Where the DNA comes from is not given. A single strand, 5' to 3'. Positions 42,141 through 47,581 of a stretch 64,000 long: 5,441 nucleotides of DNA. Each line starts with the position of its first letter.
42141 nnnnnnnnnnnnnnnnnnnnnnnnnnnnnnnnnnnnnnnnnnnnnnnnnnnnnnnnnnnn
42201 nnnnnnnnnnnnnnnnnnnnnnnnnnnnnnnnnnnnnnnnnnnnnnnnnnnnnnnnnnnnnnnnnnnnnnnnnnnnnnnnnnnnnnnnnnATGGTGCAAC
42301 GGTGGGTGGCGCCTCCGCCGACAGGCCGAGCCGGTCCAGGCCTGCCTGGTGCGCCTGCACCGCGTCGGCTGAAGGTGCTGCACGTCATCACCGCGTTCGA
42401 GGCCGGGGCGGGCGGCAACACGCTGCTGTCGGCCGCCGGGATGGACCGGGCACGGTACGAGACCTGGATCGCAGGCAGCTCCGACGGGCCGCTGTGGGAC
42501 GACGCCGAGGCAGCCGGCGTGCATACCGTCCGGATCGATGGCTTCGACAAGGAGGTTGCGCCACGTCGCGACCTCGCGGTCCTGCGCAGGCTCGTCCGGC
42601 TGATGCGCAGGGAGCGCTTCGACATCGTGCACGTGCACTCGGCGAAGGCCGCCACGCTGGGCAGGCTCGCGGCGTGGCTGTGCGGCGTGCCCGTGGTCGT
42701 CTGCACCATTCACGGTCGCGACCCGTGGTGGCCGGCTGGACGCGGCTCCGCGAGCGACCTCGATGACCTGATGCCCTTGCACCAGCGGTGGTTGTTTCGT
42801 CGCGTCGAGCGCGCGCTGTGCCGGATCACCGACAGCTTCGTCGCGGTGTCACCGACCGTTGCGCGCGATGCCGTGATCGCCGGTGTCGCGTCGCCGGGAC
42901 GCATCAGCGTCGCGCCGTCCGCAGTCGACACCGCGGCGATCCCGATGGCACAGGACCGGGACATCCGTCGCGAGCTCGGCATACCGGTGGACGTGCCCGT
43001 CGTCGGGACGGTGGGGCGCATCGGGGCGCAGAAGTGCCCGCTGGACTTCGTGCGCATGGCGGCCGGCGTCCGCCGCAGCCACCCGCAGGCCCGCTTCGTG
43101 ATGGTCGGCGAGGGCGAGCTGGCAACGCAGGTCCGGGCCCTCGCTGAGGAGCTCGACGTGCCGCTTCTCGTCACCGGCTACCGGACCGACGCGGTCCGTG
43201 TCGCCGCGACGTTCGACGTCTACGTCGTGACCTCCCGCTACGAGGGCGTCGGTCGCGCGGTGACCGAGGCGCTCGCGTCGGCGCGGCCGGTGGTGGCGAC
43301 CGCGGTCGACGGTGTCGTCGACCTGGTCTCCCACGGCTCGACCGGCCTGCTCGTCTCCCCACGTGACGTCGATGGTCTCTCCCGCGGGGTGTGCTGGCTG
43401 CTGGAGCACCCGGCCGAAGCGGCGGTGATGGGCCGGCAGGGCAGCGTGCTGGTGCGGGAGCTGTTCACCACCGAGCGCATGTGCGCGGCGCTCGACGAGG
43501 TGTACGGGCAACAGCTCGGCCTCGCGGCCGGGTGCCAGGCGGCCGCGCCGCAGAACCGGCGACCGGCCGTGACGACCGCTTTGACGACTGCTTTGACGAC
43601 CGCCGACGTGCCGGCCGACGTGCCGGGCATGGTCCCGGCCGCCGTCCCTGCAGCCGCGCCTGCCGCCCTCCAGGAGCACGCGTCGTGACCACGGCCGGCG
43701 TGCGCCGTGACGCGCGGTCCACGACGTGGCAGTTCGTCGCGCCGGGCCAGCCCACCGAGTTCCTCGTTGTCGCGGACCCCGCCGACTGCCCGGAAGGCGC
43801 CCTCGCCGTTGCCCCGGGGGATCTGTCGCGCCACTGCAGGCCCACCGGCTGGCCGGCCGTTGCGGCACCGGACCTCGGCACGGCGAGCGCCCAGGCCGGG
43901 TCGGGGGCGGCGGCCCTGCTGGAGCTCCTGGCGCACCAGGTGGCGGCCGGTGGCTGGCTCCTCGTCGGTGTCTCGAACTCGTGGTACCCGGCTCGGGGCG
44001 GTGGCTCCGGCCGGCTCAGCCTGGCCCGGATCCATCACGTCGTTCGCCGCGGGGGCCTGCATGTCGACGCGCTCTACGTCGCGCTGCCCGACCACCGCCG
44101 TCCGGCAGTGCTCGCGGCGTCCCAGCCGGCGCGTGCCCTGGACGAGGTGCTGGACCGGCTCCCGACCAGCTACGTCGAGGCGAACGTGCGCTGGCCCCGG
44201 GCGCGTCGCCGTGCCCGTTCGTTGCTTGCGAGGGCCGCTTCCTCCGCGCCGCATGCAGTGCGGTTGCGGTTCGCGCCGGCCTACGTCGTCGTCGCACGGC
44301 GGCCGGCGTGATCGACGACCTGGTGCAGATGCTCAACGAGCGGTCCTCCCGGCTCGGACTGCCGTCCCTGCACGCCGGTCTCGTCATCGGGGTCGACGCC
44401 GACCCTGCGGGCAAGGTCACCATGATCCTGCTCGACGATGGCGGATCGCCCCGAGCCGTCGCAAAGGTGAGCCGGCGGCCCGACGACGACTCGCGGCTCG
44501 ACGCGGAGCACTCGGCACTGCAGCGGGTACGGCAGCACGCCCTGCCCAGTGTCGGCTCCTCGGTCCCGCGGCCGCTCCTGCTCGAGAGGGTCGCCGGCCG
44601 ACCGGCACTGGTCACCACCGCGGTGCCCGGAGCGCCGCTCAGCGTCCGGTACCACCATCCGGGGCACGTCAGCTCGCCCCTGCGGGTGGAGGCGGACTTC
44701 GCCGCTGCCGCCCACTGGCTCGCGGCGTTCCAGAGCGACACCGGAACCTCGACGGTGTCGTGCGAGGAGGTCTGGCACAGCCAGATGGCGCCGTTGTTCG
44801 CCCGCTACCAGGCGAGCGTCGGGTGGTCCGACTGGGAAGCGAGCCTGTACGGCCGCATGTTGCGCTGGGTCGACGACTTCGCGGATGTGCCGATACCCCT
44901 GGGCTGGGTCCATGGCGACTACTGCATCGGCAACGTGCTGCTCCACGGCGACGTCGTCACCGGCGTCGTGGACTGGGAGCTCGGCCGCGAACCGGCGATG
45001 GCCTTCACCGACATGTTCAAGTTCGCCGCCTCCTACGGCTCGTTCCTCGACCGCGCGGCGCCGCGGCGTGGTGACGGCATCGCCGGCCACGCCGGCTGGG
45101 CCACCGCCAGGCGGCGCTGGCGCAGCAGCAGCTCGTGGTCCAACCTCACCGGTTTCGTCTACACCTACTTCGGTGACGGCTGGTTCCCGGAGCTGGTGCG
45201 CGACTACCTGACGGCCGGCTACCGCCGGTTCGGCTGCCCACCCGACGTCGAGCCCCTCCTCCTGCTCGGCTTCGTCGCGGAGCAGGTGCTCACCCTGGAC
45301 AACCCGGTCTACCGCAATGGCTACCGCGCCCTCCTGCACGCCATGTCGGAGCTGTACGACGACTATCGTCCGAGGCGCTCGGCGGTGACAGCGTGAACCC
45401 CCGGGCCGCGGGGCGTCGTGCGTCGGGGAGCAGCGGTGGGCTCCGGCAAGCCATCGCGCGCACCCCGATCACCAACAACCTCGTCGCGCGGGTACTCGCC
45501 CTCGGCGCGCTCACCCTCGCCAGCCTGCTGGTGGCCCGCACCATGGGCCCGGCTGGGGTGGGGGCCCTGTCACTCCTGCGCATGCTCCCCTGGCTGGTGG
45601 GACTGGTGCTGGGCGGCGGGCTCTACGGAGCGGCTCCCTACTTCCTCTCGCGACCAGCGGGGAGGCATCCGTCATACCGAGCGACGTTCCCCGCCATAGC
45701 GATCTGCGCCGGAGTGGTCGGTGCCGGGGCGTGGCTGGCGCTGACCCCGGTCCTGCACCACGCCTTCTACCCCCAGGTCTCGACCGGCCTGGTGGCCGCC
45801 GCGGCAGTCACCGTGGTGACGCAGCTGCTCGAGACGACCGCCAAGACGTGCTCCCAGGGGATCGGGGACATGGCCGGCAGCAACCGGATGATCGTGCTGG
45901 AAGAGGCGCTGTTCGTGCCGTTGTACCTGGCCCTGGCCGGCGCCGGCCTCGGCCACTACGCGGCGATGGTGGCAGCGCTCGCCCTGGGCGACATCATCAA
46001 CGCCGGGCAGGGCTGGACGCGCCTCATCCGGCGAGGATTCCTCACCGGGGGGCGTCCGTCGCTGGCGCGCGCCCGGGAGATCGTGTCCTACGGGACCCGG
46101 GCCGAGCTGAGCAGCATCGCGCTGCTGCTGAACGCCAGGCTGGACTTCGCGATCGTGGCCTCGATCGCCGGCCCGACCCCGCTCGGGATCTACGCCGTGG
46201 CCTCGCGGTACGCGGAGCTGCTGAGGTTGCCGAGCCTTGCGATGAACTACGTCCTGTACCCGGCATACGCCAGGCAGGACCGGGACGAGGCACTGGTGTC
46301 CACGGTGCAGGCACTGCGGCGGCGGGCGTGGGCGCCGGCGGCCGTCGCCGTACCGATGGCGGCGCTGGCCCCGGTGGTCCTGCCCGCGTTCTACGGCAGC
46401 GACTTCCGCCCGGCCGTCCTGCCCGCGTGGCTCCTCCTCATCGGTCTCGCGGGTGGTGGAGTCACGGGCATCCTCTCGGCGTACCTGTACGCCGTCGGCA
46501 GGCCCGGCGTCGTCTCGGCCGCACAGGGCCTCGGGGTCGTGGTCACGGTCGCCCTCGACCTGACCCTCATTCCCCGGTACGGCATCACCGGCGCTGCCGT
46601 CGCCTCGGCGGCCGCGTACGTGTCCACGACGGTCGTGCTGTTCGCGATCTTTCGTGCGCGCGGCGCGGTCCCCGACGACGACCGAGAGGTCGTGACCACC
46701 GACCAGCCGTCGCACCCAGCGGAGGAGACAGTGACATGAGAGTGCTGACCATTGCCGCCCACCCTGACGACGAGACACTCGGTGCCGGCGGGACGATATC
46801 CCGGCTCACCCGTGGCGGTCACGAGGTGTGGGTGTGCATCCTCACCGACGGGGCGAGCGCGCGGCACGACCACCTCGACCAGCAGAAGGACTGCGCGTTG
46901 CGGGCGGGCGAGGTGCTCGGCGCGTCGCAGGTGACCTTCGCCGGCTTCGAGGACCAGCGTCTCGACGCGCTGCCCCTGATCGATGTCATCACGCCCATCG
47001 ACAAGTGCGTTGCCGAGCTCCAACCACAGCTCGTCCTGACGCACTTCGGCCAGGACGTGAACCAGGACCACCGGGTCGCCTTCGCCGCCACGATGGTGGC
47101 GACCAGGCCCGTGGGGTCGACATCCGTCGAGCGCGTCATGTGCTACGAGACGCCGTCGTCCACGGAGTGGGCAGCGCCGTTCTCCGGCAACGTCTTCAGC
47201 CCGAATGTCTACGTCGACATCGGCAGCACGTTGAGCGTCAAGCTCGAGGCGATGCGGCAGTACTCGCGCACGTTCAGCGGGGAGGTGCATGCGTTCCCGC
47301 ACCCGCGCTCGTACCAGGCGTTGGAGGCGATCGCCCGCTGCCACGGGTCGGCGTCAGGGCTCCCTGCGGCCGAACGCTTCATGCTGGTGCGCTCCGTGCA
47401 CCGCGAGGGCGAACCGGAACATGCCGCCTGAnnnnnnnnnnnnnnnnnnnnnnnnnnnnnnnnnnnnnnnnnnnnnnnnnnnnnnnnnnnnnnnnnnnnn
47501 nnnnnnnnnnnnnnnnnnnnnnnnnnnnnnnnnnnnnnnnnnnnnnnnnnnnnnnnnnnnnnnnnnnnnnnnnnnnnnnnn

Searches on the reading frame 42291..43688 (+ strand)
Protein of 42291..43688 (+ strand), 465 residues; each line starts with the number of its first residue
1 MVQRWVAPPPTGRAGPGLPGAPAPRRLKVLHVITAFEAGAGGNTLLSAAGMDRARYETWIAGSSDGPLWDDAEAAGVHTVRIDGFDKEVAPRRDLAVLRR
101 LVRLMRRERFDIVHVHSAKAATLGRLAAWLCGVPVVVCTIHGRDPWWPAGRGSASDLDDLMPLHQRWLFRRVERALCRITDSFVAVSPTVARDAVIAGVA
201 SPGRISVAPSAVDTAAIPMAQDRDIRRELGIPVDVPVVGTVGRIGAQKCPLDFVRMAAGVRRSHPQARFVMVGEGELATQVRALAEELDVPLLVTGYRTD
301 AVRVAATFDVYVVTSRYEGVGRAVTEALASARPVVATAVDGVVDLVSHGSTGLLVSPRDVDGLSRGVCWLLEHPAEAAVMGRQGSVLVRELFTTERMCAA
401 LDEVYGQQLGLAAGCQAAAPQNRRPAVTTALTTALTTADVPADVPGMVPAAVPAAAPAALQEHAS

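Call 10: search_protein_families(library=pfam, proteins=[window:42291-43688:+], max_evalue=0.01)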
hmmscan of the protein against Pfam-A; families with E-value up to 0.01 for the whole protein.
window:42291-43688:+ (465 aa): 7 families
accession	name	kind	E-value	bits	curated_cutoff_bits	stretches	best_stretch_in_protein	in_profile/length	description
PF13692.12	Glyco_trans_1_4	-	1e-27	97.6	27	1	236-372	2-141/142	Glycosyl transferases group 1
PF00534.26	Glycos_transf_1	-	1.4e-27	96.7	26.4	1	223-384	3-169/172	Glycosyl transferases group 1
PF13439.12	Glyco_transf_4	-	1.5e-22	80.9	28.5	1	48-215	12-169/170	Glycosyltransferase Family 4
PF13579.12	Glyco_trans_4_4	-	1.4e-18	68.2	29.7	1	45-209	8-156/158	Glycosyl transferase 4-like domain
PF13477.12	Glyco_trans_4_2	-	2.3e-09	38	23.4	1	69-144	37-110/139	Glycosyl transferase 4-like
PF20706.3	GT4-conflict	-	0.00029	20.4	26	1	170-348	137-322/385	Family 4 Glycosyltransferase in conflict systems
PF13524.12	Glyco_trans_1_2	-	0.002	18.5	25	1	299-397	38-138/144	Glycosyl transferase-like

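Call 48: search_protein_families(library=ncbifam, proteins=[window:42291-43688:+], max_evalue=0.001)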
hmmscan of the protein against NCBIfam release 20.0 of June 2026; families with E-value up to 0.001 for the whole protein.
window:42291-43688:+ (465 aa): 34 families (the best 25 are shown)
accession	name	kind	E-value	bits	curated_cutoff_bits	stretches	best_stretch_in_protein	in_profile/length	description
TIGR03088.1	stp2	hypoth_equivalog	3.6e-38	131.6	409.05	1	80-409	54-374/374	TIGR03088 family PEP-CTERM/XrtA system glycosyltransferase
TIGR03999.1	thiol_BshA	equivalog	1.2e-24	87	273.7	1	78-408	53-373/375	N-acetyl-alpha-D-glucosaminyl L-malate synthase BshA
NF011726.0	PRK15179.1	equivalog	8.9e-23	80.5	733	1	237-361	519-645/694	Vi polysaccharide biosynthesis protein TviE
TIGR04063.1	stp3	hypoth_equivalog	1.3e-21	76.9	442.05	1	97-407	80-394/397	TIGR04063 family PEP-CTERM/XrtA system glycosyltransferase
TIGR03449.1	mycothiol_MshA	equivalog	2.4e-21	76.1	462.5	1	97-407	91-402/406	D-inositol-3-phosphate glycosyltransferase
TIGR02149.1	glgA_Coryne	subfamily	5.7e-21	75.1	302.4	1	108-405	82-387/391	glycogen synthase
NF041876.1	EPS_EpsE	equivalog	6e-20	71.8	400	1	200-400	183-388/389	exopolysaccharide biosynthesis GT4 family glycosyltransferase EpsE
NF047684.1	TeichurnBiosyTuaC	equivalog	9.8e-16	57.7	550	1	214-407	198-388/391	teichuronic acid biosynthesis protein TuaC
NF012034.0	PRK15490.1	equivalog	2.2e-13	49.5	813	1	237-399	400-567/578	Vi polysaccharide biosynthesis glycosyltransferase TviE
NF007640.0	PRK10307.1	subfamily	4.6e-13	48.9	276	1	168-397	160-396/411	WcaI family glycosyltransferase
TIGR04047.1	MSMEG_0565_glyc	hypoth_equivalog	1e-12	47.9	259.85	1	75-381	50-349/373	MSMEG_0565 family glycosyltransferase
NF038229.1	Glyco4_Geo_Pelo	equivalog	3e-12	46.2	400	1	251-407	177-335/338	GPMC system family 4 glycosyltransferase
NF053787.1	GlcN_PG_synth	equivalog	1.2e-10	40.7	480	1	172-407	133-358/361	N-acetylglucosaminyl phosphatidylglycerol synthase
NF041139.1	TreT_Thcocales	equivalog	8.6e-10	37.9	775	1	230-393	224-397/412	trehalose synthase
TIGR02095.1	glgA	subfamily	5.5e-09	35.2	328.45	1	223-350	280-411/477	glycogen/starch synthase, ADP-glucose type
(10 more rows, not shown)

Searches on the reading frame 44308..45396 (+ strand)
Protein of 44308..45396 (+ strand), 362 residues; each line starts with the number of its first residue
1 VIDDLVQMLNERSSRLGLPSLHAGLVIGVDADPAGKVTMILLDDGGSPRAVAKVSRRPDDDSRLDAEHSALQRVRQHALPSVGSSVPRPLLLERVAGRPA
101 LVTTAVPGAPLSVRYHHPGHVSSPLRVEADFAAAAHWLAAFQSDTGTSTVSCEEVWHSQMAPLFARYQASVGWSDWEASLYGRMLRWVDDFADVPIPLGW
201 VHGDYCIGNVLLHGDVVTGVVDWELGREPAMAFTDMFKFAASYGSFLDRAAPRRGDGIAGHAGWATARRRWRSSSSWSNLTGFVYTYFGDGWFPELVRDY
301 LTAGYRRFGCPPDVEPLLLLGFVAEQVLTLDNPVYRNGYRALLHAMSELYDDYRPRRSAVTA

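Call 12: search_protein_families(library=pfam, proteins=[window:44308-45396:+], max_evalue=0.01)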
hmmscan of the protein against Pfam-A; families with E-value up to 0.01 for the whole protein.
window:44308-45396:+ (362 aa): 1 family
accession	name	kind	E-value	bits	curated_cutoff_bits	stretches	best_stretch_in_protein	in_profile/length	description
PF01636.29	APH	-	5.6e-19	69.3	23.2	1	42-225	16-196/239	Phosphotransferase enzyme family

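Call 48: search_protein_families(library=ncbifam, proteins=[window:44308-45396:+], max_evalue=0.001)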
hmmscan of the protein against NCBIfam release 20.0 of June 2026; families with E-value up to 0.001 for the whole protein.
window:44308-45396:+ (362 aa): 2 families
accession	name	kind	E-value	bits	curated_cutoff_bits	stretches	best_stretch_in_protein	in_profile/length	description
NF033068.1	APH_3p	equivalog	3.1e-05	23.6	205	1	42-223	29-200/255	APH(3') family aminoglycoside O-phosphotransferase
TIGR00938.1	thrB_alt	equivalog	0.00092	18.6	255.9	0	92-224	91-213/307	homoserine kinase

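Call 49: search_solved_structures(query=window:44308-45396:+, max_evalue=1)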
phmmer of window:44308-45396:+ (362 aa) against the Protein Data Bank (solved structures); distinct sequences matched with E-value up to 1: 6.
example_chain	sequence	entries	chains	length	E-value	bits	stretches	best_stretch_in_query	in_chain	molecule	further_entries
5ih0_A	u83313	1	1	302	0.012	18.1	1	179-241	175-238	Macrolide 2'-phosphotransferase II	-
5igu_A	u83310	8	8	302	0.013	18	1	179-241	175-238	Macrolide 2'-phosphotransferase II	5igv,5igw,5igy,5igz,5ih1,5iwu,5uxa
5igh_A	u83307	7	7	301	0.013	18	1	183-229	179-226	Macrolide 2'-phosphotransferase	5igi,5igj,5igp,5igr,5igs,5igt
6xj6_A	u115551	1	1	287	0.26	13.7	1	207-261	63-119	Pgp2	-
6xj7_A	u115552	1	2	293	0.26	13.7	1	207-261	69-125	Pgp2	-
3q4h_B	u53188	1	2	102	0.89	11.9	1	126-171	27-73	Low molecular weight protein antigen 7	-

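Call 82: search_protein_families(library=padloc, proteins=[window:44308-45396:+], max_evalue=0.01)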
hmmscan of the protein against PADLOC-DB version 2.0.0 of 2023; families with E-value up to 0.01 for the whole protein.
window:44308-45396:+ (362 aa): 0 families

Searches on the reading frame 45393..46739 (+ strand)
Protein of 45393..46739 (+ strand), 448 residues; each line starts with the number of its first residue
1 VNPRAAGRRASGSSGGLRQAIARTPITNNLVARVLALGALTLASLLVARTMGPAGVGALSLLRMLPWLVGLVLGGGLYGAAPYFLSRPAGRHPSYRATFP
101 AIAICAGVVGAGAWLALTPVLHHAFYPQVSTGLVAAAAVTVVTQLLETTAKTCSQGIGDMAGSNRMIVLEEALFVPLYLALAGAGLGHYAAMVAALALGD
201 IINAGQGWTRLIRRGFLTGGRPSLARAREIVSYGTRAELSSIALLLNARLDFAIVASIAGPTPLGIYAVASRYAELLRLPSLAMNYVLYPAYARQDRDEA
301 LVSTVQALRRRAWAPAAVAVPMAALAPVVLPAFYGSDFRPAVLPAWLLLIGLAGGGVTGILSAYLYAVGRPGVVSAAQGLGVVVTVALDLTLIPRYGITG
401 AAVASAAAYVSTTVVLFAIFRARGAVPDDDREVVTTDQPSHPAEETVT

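Call 12: search_protein_families(library=pfam, proteins=[window:45393-46739:+], max_evalue=0.01)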
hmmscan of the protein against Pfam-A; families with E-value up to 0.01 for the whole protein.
window:45393-46739:+ (448 aa): 3 families
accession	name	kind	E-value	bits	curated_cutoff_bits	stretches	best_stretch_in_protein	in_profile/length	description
PF13440.11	Polysacc_synt_3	-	6e-13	49.1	23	1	48-342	3-292/293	Polysaccharide biosynthesis protein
PF01943.22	Polysacc_synt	-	1.2e-05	25.4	28.2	1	46-293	25-271/274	Polysaccharide biosynthesis protein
PF03023.19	MurJ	-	7.1e-05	22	27.4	1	229-426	198-405/451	Lipid II flippase MurJ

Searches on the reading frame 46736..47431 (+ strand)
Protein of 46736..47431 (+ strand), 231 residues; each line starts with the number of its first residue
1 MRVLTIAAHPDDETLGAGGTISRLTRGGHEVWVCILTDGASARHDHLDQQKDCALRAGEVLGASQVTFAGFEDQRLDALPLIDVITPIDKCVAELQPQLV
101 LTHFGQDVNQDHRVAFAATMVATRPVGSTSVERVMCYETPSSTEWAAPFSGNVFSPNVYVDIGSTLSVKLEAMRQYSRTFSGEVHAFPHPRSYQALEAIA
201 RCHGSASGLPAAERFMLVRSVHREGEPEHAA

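Call 12: search_protein_families(library=pfam, proteins=[window:46736-47431:+], max_evalue=0.01)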
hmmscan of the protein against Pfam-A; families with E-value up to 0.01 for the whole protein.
window:46736-47431:+ (231 aa): 1 family
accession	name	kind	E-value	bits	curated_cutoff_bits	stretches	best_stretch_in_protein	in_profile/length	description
PF02585.22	PIG-L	-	1.1e-24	87.8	28.2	1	4-122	1-128/129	GlcNAc-PI de-N-acetylase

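Call 48: search_protein_families(library=ncbifam, proteins=[window:46736-47431:+], max_evalue=0.001)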
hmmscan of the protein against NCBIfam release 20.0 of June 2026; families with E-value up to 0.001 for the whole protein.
window:46736-47431:+ (231 aa): 5 families
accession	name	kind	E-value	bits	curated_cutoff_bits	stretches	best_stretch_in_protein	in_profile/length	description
TIGR04001.1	thiol_BshB1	equivalog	3.2e-21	76.1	182.5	1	2-218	3-221/226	bacillithiol biosynthesis deacetylase BshB1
TIGR04000.1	thiol_BshB2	equivalog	5.9e-11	42.4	195.25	1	3-177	3-182/217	bacillithiol biosynthesis deacetylase BshB2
NF002557.0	PRK02122.1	subfamily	2.7e-06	25.8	384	1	2-46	372-416/653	glucosamine-6-phosphate deaminase-like protein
TIGR03445.1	mycothiol_MshB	equivalog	4.7e-05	23.4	224.35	1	5-39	2-36/284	N-acetyl-1-D-myo-inositol-2-amino-2-deoxy-alpha-D-glucopyranoside deacetylase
TIGR03446.1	mycothiol_Mca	equivalog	7.8e-05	22.4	277.15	1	1-41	1-41/283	mycothiol conjugate amidase Mca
